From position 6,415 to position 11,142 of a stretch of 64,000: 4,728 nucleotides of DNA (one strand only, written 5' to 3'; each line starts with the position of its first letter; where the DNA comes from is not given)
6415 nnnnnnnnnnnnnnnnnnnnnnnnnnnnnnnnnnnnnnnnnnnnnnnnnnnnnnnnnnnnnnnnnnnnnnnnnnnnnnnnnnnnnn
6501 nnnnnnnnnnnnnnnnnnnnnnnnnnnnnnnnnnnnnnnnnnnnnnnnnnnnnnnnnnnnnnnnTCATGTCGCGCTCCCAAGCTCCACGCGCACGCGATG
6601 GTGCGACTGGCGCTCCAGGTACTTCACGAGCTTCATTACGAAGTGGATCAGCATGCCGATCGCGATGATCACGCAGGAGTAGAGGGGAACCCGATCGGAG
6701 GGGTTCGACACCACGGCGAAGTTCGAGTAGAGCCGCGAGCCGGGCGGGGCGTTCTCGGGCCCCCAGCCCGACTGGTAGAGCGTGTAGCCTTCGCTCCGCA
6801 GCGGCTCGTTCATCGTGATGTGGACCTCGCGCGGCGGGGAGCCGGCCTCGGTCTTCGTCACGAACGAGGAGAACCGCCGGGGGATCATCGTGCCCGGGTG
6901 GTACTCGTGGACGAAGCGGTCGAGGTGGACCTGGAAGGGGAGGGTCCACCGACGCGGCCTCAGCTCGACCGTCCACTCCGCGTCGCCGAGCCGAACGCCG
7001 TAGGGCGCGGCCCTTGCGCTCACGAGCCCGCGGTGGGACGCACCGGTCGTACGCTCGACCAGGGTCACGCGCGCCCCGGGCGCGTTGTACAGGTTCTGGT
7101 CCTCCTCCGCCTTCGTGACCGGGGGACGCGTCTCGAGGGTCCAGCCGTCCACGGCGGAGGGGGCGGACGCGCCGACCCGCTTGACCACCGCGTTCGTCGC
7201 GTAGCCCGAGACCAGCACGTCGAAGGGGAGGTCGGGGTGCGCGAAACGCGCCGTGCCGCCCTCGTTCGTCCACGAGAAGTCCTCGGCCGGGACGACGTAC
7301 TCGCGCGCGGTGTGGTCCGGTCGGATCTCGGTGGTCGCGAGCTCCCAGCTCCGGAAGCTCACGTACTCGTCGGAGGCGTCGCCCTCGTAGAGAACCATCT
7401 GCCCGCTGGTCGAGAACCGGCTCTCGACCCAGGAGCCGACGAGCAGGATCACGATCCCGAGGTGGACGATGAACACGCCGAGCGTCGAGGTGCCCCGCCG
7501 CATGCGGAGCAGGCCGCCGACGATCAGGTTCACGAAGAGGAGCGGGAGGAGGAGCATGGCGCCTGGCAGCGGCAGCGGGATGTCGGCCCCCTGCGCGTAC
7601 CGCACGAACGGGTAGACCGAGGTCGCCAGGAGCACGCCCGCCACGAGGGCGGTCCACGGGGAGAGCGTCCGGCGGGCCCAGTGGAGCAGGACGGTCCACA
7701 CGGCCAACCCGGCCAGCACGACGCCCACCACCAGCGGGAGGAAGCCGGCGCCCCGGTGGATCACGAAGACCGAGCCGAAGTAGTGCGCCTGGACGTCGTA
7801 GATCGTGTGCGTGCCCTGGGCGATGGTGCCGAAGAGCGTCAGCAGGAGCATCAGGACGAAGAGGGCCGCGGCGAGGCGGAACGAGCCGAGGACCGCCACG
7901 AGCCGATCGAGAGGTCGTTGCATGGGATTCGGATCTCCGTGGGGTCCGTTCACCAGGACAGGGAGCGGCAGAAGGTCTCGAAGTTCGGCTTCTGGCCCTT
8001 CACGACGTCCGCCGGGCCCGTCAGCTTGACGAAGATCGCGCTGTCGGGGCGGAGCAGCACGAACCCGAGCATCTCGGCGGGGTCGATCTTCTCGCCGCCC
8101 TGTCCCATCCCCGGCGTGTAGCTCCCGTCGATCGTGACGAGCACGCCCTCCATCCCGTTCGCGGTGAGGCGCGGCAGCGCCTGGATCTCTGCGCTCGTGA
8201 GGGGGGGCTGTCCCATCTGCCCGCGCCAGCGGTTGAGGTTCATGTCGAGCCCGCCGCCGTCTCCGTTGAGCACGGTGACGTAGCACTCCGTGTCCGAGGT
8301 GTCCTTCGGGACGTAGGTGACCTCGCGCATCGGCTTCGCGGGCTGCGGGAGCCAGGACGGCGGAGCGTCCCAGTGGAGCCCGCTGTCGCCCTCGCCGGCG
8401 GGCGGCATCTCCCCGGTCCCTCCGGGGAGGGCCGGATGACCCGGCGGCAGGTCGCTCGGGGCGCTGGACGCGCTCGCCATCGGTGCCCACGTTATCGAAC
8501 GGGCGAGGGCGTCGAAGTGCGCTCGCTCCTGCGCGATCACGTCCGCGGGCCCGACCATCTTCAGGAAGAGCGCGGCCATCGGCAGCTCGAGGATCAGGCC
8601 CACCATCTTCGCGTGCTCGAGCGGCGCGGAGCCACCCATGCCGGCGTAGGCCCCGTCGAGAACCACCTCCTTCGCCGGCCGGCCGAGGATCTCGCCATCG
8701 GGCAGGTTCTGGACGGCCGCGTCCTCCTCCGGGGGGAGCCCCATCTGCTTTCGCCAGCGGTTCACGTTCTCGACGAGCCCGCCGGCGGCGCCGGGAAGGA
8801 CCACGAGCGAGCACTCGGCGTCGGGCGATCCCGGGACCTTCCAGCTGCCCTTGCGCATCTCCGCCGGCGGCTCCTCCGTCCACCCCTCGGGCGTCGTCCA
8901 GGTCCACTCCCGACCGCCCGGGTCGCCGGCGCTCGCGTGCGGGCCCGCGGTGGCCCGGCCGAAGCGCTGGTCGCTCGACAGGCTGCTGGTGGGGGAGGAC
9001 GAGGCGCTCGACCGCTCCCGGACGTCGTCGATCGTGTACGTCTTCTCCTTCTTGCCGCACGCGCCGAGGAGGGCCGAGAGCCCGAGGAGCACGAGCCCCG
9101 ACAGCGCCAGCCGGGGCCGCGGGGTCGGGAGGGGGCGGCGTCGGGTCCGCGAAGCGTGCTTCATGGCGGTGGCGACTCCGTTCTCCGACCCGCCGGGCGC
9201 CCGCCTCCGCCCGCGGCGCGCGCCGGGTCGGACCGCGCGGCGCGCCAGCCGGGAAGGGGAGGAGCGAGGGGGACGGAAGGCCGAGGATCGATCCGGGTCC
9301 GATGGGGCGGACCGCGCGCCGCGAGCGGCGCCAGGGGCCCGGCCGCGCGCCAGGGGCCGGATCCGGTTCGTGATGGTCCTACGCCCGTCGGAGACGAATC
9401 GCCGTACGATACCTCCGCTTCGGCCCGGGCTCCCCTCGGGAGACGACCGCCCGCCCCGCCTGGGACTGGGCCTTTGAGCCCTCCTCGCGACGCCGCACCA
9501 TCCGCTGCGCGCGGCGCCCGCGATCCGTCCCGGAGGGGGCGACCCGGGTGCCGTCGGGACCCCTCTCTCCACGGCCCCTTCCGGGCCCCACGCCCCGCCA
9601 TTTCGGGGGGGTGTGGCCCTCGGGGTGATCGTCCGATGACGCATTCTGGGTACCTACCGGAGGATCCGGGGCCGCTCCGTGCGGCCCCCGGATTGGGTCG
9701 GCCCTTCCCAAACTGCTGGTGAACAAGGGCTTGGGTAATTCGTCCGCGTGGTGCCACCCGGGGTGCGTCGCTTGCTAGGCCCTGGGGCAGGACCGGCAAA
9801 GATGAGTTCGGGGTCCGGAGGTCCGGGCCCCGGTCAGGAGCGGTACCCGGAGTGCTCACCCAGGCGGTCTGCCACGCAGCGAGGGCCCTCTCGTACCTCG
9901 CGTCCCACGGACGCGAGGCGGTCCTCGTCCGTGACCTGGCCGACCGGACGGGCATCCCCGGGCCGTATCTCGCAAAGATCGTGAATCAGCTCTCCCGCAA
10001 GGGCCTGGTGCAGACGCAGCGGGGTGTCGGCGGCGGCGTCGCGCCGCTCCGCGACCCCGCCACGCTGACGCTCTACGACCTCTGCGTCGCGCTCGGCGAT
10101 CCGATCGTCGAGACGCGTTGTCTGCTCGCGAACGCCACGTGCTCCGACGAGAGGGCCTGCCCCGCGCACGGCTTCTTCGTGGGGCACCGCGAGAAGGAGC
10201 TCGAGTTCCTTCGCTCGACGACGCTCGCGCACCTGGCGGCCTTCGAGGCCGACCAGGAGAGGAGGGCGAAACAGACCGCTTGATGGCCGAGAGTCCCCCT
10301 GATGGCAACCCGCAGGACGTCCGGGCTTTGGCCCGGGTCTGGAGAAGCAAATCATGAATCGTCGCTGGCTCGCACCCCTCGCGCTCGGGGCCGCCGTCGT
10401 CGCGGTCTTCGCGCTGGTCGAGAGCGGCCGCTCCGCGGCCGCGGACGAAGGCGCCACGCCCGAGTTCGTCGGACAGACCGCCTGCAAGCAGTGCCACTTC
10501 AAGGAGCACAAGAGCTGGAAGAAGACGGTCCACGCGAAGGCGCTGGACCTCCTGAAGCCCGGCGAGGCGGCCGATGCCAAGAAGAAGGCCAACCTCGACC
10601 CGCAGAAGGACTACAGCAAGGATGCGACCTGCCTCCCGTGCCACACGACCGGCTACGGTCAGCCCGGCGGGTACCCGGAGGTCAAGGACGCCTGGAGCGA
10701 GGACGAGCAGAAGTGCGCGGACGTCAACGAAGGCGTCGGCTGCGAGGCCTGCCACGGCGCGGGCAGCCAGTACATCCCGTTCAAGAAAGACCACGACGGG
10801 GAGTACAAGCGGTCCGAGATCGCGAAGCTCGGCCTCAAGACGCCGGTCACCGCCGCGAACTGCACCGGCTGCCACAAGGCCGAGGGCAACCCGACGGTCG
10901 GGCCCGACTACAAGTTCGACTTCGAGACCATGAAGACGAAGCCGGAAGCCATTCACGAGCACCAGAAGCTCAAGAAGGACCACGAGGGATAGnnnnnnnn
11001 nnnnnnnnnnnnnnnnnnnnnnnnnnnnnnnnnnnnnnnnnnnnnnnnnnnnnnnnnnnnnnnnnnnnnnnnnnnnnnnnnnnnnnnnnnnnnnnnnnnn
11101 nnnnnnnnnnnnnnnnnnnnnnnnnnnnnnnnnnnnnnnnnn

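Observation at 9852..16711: One-locus quinol-to-outer-membrane electron conduit with a non-canonical part list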

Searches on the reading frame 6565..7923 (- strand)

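Call 28: search_protein_families(library=pfam, proteins=[window:6565-7923:-], max_evalue=0.01)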
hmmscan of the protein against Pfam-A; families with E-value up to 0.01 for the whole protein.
window:6565-7923:- (452 aa): 1 family
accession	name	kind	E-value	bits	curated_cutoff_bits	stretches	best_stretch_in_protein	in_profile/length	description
PF05140.19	ResB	-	9.4e-21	74.6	24.6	2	327-389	204-267/486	ResB-like family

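Call 70: search_protein_families(library=ncbifam, proteins=[window:6565-7923:-], max_evalue=0.001)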
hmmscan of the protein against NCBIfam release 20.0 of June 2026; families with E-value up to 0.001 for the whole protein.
window:6565-7923:- (452 aa): 0 families

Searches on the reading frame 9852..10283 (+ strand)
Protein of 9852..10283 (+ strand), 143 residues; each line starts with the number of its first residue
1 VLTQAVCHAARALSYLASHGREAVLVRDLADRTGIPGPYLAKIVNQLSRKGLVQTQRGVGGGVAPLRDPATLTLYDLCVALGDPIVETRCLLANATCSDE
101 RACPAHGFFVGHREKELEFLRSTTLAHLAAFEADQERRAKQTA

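Call 4: search_protein_families(library=pfam, proteins=[window:9852-10283:+], max_evalue=0.1)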
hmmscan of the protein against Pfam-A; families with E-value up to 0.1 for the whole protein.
window:9852-10283:+ (143 aa): 9 families
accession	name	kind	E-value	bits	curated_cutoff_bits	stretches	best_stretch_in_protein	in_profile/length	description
PF02082.26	Rrf2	-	1.2e-24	87.3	30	1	3-129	2-130/132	Iron-dependent Transcriptional regulator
PF12802.13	MarR_2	-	2.9e-09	37.4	27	1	9-57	7-54/61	MarR family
PF09339.16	HTH_IclR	-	0.00029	21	22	1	9-56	5-51/52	IclR helix-turn-helix domain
PF01978.25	TrmB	-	0.00059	20.1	25.6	1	11-58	12-57/68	Sugar-specific transcriptional regulator TrmB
PF13412.12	HTH_24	-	0.0036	17.3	21.9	1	27-54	21-48/48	Winged helix-turn-helix DNA-binding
PF04182.18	B-block_TFIIIC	-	0.0091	16.5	22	1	11-56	6-51/73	B-block binding subunit of TFIIIC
PF13545.12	HTH_Crp_2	-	0.035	14.5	27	1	26-58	25-56/70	Crp-like helix-turn-helix domain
PF01325.25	Fe_dep_repress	-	0.051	14.2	26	1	15-56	14-55/60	Iron dependent repressor, N-terminal DNA binding domain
PF00392.27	GntR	-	0.095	12.8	27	0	26-60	27-61/64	Bacterial regulatory proteins, gntR family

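Call 5: search_protein_families(library=ncbifam, proteins=[window:9852-10283:+], max_evalue=0.1)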
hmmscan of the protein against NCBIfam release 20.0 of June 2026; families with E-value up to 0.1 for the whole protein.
window:9852-10283:+ (143 aa): 12 families
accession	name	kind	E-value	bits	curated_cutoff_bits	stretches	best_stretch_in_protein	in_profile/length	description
TIGR00738.1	rrf2_super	superfamily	1.3e-24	86.6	73.3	1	1-129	2-131/132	Rrf2 family transcriptional regulator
TIGR02010.1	IscR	equivalog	8.2e-14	51.6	207.55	1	2-129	3-130/135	Fe-S cluster assembly transcriptional regulator IscR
TIGR02944.1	suf_reg_Xantho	equivalog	3.1e-13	50.3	110.65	1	10-126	12-128/130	SUF system Fe-S cluster assembly regulator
NF008110.0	PRK10857.1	equivalog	1.5e-09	37.8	275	1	12-130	13-131/164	Fe-S cluster assembly transcriptional regulator IscR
NF008886.0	PRK11920.1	equivalog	4.2e-09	36.2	193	1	2-93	3-94/153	iron-responsive transcriptional regulator RirA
NF008240.0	PRK11014.1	equivalog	1.8e-08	34.5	182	1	2-128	3-127/141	nitric oxide-sensing transcriptional repressor NsrR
NF047409.1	Cys_reg_CymR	equivalog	1.4e-06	28.5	195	1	18-136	20-131/139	cysteine metabolism transcriptional regulator CymR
NF041852.1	trans_reg_HypR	equivalog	5.7e-05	23.1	180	1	11-80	10-79/139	redox-sensitive transcriptional regulator HypR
NF008273.0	PRK11050.1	equivalog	0.018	14.7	153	1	14-57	46-88/156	manganese-binding transcriptional regulator MntR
NF007342.0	PRK09834.1-4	equivalog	0.026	13.5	251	1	8-55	13-61/263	DNA-binding transcriptional regulator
TIGR02337.1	HpaR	equivalog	0.065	13.1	121.2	1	23-57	42-76/130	homoprotocatechuate degradation operon regulator HpaR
NF033788.1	HTH_metalloreg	subfamily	0.086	12.7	55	0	13-57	17-59/77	metalloregulator ArsR/SmtB family transcription factor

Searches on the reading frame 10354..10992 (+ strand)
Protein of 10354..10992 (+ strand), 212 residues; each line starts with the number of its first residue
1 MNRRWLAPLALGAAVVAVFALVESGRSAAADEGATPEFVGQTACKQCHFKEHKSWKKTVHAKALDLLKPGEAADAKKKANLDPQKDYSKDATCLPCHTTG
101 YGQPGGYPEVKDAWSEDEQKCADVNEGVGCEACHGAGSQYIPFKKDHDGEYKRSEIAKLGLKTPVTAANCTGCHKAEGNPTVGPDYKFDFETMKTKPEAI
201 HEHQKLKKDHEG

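Call 4: search_protein_families(library=pfam, proteins=[window:10354-10992:+], max_evalue=0.1)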
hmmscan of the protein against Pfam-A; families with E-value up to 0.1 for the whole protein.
window:10354-10992:+ (212 aa): 7 families
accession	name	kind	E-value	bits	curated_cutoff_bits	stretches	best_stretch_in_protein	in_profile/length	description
PF13435.11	Cytochrome_C554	-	7.1e-21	75.4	20.8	1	43-135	1-84/84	Cytochrome c554 and c-prime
PF22113.1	Mtrc-MtrF_II-IV_dom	-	7.3e-06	26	30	1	37-139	77-168/176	Outer membrane cytochrome MtrC/MtrF-like, domains II/IV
PF09699.15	Paired_CXXCH_1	-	3.3e-05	23.9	20.6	0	164-180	3-19/41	Doubled CXXCH motif (Paired_CXXCH_1)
PF14522.11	Cytochrome_C7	-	5.8e-05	23.3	24.8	1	89-175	12-67/67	Cytochrome c7 and related cytochrome c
PF13442.11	Cytochrome_CBB3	-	0.003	18.3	27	0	167-203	11-40/68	Cytochrome C oxidase, cbb3-type, subunit III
PF14537.11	Cytochrom_c3_2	-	0.0056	17.6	25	0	42-98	7-65/79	Cytochrome c3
PF00034.26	Cytochrom_C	-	0.081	14.7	21.3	1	167-193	9-37/90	Cytochrome c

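Call 5: search_protein_families(library=ncbifam, proteins=[window:10354-10992:+], max_evalue=0.1)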
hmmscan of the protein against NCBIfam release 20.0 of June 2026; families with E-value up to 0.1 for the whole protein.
window:10354-10992:+ (212 aa): 9 families
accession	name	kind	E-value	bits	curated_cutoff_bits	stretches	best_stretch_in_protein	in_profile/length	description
NF043010.1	Cyt554_Nsmonas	equivalog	7.8e-34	117.1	400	2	11-153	7-134/238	cytochrome c-550 CycA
NF041198.1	UshA_like_PCGU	equivalog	8.3e-18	64.2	275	1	28-180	395-514/519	UshA-like (seleno)protein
NF041028.1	decahem_GSU2203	exception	5.7e-09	35.6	325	2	80-177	27-111/317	GSU2203 family decaheme c-type cytochrome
TIGR03508.1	decahem_SO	subfamily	0.0011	18.5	192.2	1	91-177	3-80/258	DmsE family decaheme c-type cytochrome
TIGR01905.1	paired_CXXCH_1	subfamily_domain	0.0012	18.8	25.2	0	164-177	3-16/41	doubled CXXCH domain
TIGR01904.2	GSu_C4xC__C2xCH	domain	0.0049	16.6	27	0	166-180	48-62/73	CxxxxCH/CxxCH domain c-type cytochrome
NF041895.1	choice_anch_V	domain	0.0065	16.5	42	0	28-75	14-57/150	choice-of-anchor V domain-containing protein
NF040886.1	cyt_C_like_Sec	equivalog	0.065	11.8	250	0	42-66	46-70/423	multiheme c-type cytochrome (seleno)protein ExtKL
NF047321.1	SCO7613_CTERM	domain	0.067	12.8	45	1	2-27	121-146/188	SCO7613 C-terminal domain-containing membrane protein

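Call 48: search_solved_structures(query=window:10354-10992:+, max_evalue=1)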
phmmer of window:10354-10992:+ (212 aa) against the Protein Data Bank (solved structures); distinct sequences matched with E-value up to 1: 6.
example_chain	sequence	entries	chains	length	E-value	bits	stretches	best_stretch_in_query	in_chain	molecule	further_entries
1bvb_A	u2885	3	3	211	7.6e-24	88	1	37-211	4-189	CYTOCHROME C-554 | CYTOCHROME C554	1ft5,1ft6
6qvm_A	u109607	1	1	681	0.00013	25.2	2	39-179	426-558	Multiheme cytochrome cf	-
6i5b_A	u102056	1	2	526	0.00015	24.9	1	35-74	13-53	Uncharacterized protein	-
4rkm_A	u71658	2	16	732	0.015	18.3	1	37-95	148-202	MccA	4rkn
5ze8_A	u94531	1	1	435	0.016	18.3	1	18-134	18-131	cytochrome c552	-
6f0k_A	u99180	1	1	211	0.51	13.4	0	121-139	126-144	Cytochrome c family protein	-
